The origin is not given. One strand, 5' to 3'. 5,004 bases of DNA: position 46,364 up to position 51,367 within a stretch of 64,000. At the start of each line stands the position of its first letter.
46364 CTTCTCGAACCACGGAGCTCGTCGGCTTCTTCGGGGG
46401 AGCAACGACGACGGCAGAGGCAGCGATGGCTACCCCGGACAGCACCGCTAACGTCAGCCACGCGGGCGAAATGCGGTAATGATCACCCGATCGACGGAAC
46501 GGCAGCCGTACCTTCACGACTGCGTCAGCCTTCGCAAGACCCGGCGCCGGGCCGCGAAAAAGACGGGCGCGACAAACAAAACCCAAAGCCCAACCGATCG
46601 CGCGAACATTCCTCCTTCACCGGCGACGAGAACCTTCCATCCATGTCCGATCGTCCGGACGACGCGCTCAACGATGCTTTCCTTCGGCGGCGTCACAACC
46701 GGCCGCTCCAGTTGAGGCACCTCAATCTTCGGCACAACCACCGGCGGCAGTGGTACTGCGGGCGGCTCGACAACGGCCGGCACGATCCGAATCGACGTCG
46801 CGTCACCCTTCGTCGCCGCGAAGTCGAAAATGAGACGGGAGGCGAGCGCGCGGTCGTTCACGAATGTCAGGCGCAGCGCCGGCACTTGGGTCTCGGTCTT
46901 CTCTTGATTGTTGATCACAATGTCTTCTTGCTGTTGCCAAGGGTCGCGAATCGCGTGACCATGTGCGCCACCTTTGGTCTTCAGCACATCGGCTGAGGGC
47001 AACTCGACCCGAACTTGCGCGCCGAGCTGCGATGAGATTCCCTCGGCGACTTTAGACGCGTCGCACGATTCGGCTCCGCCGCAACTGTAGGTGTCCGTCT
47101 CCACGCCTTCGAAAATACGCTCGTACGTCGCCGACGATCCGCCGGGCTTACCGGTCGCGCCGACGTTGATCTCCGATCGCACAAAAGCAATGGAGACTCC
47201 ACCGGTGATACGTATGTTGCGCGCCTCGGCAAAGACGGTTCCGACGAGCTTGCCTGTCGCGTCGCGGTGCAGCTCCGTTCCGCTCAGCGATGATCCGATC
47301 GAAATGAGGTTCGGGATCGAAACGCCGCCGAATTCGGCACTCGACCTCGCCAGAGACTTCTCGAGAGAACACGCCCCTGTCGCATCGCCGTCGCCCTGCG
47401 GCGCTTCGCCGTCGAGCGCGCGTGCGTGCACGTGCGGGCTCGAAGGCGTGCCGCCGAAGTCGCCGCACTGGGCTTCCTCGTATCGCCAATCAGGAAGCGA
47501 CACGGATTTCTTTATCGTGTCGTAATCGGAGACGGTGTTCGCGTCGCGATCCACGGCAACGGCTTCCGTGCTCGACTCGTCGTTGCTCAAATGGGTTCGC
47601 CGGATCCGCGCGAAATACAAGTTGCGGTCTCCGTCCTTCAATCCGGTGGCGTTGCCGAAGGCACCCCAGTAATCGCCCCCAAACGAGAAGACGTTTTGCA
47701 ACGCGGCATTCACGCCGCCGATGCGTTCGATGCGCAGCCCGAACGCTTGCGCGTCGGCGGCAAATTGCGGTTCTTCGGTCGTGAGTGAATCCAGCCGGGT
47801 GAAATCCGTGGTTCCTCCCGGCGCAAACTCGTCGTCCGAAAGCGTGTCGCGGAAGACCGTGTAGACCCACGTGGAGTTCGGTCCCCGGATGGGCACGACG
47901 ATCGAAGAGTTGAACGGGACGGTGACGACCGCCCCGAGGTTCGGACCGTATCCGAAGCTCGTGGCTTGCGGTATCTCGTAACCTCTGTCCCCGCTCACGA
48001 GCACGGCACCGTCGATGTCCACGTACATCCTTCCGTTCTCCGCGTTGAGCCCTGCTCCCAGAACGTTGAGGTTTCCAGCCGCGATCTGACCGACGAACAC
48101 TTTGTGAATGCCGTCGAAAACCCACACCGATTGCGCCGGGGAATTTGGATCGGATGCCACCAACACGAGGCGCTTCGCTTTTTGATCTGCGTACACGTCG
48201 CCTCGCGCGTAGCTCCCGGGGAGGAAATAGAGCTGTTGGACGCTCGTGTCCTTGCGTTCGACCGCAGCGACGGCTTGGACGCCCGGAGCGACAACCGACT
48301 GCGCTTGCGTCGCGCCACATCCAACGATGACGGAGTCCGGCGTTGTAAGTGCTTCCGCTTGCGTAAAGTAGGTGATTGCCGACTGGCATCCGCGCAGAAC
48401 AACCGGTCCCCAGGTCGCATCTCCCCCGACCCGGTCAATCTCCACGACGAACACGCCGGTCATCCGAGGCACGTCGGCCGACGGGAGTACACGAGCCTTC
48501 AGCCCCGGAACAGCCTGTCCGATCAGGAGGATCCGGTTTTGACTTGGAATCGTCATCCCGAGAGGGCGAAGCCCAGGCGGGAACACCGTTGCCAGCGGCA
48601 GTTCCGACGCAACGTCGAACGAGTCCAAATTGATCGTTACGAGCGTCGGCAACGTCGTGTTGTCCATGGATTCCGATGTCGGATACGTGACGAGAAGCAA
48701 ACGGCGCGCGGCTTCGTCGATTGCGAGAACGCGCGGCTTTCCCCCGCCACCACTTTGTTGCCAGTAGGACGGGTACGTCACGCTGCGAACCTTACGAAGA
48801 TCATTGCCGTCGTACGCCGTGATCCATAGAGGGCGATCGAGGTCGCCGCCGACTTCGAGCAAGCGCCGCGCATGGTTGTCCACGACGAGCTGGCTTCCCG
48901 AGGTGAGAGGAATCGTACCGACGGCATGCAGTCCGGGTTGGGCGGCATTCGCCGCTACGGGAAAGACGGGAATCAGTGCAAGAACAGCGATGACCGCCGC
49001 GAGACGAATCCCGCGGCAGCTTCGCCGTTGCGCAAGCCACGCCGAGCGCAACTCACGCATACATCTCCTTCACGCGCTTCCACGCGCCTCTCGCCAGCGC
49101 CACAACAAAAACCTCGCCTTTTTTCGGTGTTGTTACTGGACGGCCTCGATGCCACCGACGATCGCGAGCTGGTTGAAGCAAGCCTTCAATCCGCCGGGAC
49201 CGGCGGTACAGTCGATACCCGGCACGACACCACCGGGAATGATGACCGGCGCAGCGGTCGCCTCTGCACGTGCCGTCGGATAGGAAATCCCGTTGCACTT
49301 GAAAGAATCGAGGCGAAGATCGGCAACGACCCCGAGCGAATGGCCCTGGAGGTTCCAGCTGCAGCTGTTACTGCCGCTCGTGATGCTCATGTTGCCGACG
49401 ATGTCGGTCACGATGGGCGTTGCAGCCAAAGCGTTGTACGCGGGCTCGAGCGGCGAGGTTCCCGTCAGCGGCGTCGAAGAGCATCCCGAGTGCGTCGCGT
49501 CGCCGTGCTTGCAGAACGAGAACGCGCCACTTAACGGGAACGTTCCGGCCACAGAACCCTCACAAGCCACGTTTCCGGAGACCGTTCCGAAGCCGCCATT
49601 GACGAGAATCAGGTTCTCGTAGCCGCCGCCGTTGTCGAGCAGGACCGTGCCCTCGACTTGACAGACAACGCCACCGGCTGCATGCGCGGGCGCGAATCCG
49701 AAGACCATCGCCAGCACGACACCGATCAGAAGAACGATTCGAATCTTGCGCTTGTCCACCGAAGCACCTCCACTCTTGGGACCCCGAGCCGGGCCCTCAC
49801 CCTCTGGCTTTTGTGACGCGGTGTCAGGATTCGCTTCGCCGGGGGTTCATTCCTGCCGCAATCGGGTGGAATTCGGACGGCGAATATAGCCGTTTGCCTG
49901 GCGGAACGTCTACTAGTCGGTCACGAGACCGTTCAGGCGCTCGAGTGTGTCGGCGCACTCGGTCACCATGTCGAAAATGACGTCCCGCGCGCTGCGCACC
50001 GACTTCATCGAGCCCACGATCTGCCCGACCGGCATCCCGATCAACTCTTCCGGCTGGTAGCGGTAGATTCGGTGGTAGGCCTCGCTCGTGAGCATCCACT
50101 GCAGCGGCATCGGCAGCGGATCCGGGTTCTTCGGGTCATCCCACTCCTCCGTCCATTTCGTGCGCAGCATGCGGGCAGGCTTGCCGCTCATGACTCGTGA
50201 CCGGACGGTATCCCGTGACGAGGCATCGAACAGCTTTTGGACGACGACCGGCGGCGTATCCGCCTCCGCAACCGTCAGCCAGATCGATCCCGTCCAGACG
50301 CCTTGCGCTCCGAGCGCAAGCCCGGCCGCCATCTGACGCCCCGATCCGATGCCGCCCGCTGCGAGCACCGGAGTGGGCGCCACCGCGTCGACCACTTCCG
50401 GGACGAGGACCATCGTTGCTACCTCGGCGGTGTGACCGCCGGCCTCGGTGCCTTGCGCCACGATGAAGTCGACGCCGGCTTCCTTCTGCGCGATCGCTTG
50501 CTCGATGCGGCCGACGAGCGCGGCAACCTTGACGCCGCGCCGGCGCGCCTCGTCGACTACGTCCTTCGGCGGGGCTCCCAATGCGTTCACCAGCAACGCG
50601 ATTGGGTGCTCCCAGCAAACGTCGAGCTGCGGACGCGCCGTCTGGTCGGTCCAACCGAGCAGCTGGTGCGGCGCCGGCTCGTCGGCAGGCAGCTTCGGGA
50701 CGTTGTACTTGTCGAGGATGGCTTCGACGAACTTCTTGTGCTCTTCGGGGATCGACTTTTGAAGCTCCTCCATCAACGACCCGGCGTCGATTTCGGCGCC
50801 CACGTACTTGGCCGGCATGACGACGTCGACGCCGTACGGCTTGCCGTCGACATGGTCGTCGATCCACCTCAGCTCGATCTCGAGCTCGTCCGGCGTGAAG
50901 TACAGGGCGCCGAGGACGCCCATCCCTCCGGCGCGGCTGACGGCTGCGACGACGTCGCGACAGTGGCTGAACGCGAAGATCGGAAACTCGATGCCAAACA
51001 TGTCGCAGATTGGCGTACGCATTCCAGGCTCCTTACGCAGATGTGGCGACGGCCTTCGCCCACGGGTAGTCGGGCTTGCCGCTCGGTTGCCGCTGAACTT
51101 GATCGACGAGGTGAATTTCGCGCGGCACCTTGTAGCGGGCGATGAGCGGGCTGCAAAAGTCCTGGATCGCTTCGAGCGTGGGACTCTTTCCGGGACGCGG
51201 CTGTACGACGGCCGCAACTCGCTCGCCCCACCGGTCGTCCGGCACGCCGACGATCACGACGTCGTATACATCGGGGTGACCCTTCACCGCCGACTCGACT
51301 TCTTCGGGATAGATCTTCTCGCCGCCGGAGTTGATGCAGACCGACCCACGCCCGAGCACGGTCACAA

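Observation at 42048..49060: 848-aa surface beta-propeller-like protein translationally coupled (GTGA) to the SBP of a LivH-LivM-LivG triple-fusion ABC importer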

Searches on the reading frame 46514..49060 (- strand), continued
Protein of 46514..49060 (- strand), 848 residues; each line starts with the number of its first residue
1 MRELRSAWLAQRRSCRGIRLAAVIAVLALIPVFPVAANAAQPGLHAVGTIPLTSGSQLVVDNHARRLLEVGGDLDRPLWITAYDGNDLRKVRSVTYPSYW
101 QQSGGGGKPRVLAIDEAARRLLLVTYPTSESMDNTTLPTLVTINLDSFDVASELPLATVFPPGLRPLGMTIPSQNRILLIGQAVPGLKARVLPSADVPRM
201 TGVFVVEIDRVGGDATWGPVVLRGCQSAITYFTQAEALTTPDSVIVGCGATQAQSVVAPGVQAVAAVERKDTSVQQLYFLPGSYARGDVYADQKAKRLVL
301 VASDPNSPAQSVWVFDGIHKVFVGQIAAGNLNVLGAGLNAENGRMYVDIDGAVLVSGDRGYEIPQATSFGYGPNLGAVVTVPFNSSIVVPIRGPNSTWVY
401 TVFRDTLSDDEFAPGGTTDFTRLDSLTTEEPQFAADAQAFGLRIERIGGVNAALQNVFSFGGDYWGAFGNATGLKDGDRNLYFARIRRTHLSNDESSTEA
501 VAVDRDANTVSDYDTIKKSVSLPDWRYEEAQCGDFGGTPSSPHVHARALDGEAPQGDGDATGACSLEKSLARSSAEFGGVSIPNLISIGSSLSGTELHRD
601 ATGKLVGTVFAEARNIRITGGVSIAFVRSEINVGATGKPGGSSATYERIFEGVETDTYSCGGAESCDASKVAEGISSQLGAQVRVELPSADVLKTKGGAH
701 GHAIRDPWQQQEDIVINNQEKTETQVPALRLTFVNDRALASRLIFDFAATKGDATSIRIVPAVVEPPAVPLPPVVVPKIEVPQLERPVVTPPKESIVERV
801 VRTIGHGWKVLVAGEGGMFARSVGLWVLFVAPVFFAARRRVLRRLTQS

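Call 99: fold_search(model_id=the predicted structure, library=viral)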
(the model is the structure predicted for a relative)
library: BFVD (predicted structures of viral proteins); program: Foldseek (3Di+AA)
matches with E <= 10: 667; with E <= 0.001: 158
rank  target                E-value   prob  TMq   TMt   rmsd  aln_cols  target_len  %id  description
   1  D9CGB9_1              1.9e-10  1.00  0.27  0.26  25.3       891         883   11  (no name in the UniProt tables at hand)
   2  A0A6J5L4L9            5.2e-10  1.00  0.28  0.29   5.6       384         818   11  Uncharacterized protein [uncultured Caudovirales phage]
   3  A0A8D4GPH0            1.4e-09  1.00  0.27  0.55   6.1       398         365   10  (no name in the UniProt tables at hand)
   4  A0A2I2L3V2            1.8e-09  1.00  0.26  0.58   8.3       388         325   10  WD40 domain-containing protein [Orpheovirus IHUMI-LCC2]
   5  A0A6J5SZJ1            1.9e-09  1.00  0.27  0.60   6.1       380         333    9  COG3391 Uncharacterized conserved protein [uncultured Caudovirales phage]
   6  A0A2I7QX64            5.6e-09  1.00  0.29  0.54   5.8       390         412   12  (no name in the UniProt tables at hand)
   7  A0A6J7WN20            8.4e-09  1.00  0.29  0.44   8.3       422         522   14  Uncharacterized protein [uncultured Caudovirales phage]
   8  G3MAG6                1.1e-08  1.00  0.29  0.21  54.2      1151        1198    8  Gp425 [Bacillus phage G]
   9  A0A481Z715            1.3e-08  1.00  0.26  0.40   9.5       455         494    9  Uncharacterized protein [Pithovirus LCPAC104]
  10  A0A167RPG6            1.5e-08  1.00  0.25  0.41   8.0       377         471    7  Putative BTB/POZ domain-containing protein [Powai lake megavirus]
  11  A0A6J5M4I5            1.9e-08  1.00  0.23  0.24  10.0       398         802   12  Uncharacterized protein [uncultured Caudovirales phage]
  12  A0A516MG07            2.1e-08  1.00  0.29  0.28  23.7       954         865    8  (no name in the UniProt tables at hand)
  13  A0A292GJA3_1          2.7e-08  1.00  0.26  0.16  30.1      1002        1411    9  (no name in the UniProt tables at hand)
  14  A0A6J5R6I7            6.3e-08  1.00  0.26  0.25  25.0       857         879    9  Lactonase, 7-bladed beta propeller [uncultured Caudovirales phage]
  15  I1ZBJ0                1.2e-07  1.00  0.28  0.31   6.9       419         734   12  (no name in the UniProt tables at hand)
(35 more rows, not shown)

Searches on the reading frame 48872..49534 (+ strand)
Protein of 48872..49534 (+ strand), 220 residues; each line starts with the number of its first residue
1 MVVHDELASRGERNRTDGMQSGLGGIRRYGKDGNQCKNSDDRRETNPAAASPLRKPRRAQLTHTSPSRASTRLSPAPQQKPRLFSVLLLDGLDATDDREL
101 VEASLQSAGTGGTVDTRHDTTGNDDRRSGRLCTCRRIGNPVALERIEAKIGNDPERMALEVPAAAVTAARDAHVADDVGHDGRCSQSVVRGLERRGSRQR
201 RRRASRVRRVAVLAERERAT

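Call 11: search_protein_families(library=pfam, proteins=[window:48872-49534:+], max_evalue=0.001)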
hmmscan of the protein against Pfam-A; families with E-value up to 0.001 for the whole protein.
window:48872-49534:+ (220 aa): 0 families

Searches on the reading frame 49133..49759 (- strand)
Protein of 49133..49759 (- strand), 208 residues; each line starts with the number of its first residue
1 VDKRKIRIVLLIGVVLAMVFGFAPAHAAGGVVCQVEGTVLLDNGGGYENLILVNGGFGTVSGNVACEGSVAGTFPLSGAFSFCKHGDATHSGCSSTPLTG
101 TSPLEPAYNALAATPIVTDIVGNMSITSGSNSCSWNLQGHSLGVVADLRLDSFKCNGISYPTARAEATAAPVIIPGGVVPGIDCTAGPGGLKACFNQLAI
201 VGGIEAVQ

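Call 11: search_protein_families(library=pfam, proteins=[window:49133-49759:-], max_evalue=0.001)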
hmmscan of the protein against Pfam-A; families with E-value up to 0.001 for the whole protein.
window:49133-49759:- (208 aa): 0 families
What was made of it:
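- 49133..49759 (-): First gene of the operon: a 208-aa secreted, Cys-rich small protein with no Pfam hit. No Pfam hit (call 11).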

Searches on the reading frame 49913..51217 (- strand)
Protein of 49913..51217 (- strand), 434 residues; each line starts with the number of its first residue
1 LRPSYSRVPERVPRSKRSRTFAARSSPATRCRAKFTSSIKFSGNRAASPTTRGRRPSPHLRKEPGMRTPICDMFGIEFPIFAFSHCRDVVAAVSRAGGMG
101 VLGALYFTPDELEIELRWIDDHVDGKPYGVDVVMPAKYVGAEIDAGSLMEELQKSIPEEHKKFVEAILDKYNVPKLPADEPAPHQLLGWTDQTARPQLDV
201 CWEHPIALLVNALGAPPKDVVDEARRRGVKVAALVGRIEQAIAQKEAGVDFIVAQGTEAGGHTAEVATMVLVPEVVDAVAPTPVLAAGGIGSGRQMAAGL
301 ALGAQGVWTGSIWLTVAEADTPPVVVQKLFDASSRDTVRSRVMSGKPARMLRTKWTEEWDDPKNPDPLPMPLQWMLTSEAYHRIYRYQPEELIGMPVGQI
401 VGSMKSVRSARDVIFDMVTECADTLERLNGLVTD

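Call 11: search_protein_families(library=pfam, proteins=[window:49913-51217:-], max_evalue=0.001)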
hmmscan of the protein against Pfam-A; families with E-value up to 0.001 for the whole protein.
window:49913-51217:- (434 aa): 3 families
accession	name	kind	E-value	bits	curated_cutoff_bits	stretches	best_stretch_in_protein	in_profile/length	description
PF03060.21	NMO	-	1.3e-48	166.6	28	1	70-419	4-330/331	Nitronate monooxygenase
PF01070.24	FMN_dh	-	3.1e-06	26.9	24.9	1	239-316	230-308/350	FMN-dependent dehydrogenase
PF00478.31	IMPDH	-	0.00016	21.2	25.6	0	281-325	207-251/345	IMP dehydrogenase / GMP reductase domain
